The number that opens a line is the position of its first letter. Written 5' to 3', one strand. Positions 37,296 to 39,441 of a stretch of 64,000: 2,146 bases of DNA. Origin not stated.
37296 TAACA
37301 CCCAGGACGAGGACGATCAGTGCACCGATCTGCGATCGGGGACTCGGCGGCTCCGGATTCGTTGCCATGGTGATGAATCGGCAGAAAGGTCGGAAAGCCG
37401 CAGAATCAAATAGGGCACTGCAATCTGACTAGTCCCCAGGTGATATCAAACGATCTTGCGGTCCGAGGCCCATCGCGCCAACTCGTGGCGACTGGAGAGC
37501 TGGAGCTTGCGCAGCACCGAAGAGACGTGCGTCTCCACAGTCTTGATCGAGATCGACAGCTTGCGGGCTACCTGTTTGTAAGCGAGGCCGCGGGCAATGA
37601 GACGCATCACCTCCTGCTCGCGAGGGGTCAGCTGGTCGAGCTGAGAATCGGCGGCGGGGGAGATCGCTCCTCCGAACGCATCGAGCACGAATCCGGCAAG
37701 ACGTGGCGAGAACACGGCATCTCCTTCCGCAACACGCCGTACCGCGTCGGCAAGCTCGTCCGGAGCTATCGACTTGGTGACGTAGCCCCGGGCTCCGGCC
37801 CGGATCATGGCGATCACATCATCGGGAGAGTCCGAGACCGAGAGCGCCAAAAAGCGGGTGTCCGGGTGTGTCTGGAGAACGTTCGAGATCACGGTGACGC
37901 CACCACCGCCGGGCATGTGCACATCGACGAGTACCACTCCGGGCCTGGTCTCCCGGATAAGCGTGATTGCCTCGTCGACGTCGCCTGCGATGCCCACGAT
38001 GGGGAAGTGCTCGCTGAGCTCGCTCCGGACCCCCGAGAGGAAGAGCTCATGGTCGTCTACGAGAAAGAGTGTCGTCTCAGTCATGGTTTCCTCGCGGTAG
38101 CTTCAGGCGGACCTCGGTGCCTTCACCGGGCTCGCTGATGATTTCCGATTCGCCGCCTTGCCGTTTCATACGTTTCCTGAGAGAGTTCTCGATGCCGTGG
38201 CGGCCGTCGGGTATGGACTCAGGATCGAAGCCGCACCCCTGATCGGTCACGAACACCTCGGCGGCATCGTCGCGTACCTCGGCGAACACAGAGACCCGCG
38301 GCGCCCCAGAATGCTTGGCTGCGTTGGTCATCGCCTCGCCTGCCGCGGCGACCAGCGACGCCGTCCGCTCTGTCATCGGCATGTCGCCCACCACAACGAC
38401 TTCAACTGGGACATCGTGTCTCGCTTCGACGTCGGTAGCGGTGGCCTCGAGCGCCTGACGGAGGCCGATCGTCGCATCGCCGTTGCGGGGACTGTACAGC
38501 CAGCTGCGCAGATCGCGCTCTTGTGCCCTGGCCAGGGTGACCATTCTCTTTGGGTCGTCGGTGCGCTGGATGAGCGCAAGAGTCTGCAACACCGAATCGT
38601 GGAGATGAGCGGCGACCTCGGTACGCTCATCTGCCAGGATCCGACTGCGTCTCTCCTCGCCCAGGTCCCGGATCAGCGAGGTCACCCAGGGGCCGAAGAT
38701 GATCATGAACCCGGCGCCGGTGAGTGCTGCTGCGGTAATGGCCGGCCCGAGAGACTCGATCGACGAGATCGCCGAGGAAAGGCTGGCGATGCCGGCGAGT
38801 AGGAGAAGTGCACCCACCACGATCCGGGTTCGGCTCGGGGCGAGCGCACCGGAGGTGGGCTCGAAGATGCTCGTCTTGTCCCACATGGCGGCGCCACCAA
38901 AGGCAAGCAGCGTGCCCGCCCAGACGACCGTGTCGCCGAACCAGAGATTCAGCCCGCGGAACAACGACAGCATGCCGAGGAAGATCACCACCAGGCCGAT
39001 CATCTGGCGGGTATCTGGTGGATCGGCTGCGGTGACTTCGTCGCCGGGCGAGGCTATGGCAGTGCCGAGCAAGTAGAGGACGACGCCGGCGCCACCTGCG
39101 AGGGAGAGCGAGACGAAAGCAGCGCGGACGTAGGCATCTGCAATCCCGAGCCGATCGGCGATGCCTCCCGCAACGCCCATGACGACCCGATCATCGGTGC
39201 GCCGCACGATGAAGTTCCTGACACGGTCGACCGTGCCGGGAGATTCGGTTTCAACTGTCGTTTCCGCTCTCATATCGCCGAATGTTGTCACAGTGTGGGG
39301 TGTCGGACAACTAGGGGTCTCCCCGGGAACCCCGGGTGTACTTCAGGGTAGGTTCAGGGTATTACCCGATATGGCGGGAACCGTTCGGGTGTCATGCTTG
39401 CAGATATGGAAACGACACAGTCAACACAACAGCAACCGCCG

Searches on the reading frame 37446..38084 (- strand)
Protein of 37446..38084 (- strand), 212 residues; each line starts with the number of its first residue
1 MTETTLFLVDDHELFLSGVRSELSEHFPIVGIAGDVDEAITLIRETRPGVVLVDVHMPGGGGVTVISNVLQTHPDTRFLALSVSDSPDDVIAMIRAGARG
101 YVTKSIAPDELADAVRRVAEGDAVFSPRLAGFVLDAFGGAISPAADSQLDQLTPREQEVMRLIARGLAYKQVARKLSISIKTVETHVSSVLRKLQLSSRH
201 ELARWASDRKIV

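Call 28: search_protein_families(library=pfam, proteins=[window:37446-38084:-], max_evalue=0.00001)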
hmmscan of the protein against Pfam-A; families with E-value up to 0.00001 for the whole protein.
window:37446-38084:- (212 aa): 3 families
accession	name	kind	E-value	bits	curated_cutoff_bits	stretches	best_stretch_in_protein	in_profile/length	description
PF00072.30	Response_reg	-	1.9e-21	76.7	30.2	1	7-116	2-111/111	Response regulator receiver domain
PF00196.25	GerE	-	1.3e-19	70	23.5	1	150-206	1-57/57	Bacterial regulatory proteins, luxR family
PF08281.18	Sigma70_r4_2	-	8.8e-08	32.1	25.7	1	147-194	6-54/54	Sigma-70, region 4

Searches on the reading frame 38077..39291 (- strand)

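Call 28: search_protein_families(library=pfam, proteins=[window:38077-39291:-], max_evalue=0.00001)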
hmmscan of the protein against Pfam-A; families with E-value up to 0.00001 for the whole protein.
window:38077-39291:- (404 aa): 3 families
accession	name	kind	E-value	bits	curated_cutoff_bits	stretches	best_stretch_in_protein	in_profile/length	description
PF04024.17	PspC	-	3.7e-12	46.3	25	1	29-79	4-54/58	PspC domain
PF02518.31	HATPase_c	-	2.5e-11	44.4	26.4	1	313-400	6-109/111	Histidine kinase-, DNA gyrase B-, and HSP90-like ATPase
PF13581.12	HATPase_c_2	-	1.7e-06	28.5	27.4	1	308-365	27-89/127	Histidine kinase-like ATPase domain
